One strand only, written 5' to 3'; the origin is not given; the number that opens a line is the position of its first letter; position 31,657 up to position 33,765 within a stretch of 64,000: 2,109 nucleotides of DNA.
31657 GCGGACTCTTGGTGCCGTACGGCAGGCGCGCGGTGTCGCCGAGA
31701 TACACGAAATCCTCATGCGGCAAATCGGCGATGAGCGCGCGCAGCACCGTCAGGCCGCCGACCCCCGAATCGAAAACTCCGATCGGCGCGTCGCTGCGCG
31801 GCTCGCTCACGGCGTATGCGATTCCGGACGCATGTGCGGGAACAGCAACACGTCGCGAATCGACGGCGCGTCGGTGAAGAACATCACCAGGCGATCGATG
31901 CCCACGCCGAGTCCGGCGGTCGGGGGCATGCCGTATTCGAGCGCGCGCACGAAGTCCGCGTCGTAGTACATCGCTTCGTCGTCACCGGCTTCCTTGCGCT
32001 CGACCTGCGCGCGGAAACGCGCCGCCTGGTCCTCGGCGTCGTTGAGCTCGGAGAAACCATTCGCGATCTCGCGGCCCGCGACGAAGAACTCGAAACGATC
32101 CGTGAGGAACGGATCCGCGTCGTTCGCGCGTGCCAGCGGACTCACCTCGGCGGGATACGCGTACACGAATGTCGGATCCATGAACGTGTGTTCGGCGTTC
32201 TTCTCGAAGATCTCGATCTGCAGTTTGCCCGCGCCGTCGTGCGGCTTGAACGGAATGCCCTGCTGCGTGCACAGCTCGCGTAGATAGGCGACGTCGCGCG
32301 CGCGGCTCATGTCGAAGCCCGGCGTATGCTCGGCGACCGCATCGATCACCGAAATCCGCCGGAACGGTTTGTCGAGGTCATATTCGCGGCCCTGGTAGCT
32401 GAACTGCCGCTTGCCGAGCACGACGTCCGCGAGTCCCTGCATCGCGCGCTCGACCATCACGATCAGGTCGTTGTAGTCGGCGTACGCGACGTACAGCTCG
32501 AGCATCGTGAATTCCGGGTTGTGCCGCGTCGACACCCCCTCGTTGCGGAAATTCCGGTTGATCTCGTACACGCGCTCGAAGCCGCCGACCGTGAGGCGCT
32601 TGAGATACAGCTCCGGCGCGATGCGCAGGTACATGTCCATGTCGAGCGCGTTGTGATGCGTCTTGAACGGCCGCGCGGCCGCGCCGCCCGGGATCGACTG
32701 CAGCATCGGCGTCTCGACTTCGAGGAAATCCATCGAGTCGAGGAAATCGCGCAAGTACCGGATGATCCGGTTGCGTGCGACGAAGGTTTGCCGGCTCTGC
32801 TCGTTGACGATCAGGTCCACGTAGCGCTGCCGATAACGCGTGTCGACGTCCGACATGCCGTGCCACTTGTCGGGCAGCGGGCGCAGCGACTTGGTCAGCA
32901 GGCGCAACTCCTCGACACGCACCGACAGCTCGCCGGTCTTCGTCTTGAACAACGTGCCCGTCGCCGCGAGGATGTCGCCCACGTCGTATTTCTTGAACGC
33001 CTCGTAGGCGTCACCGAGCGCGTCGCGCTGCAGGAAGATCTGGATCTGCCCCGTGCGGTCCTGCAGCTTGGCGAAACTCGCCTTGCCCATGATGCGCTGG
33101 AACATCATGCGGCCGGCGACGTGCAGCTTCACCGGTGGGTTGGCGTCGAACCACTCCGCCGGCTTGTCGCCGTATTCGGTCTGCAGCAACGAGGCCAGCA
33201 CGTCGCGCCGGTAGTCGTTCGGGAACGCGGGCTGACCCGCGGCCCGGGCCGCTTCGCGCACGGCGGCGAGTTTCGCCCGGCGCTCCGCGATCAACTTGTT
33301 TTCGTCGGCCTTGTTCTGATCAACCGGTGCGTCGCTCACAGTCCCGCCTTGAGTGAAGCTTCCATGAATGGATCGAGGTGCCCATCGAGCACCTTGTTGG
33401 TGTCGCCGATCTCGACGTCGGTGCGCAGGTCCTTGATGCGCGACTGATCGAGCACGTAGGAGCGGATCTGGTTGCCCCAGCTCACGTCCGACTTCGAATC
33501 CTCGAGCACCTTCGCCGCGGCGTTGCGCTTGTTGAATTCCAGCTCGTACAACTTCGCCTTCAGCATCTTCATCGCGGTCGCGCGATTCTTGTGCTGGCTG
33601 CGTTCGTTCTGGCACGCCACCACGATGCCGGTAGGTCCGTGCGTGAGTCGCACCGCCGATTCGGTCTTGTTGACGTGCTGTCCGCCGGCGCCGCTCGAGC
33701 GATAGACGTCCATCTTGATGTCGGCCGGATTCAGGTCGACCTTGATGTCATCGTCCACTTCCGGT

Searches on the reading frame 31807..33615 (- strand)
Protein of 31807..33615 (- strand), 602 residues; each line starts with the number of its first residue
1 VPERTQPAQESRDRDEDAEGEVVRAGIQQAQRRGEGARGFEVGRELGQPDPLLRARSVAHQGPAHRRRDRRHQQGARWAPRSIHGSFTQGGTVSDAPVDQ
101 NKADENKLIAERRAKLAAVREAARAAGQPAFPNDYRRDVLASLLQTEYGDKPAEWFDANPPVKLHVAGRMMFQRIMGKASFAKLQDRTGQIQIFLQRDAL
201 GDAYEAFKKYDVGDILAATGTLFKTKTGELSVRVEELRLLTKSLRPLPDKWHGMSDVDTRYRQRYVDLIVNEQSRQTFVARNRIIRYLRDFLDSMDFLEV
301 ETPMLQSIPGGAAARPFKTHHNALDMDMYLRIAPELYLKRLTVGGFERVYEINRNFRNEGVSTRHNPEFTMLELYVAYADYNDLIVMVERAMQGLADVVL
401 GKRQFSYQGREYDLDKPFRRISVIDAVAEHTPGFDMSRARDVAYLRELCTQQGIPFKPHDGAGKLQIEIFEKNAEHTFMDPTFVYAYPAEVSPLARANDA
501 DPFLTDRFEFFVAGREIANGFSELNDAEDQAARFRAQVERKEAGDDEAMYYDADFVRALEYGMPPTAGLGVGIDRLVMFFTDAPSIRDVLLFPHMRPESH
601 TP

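Call 14: search_protein_families(library=pfam, proteins=[window:31807-33615:-], max_evalue=0.00001)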
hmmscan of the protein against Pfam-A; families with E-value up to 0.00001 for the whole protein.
window:31807-33615:- (602 aa): 2 families
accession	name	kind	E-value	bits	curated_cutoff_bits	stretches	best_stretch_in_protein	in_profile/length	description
PF00152.25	tRNA-synt_2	-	1.1e-91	307.6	25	1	257-595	2-307/308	tRNA synthetases class II (D, K and N)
PF01336.31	tRNA_anti-codon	-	4.9e-16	58.9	27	1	166-240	3-75/75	OB-fold nucleic acid binding domain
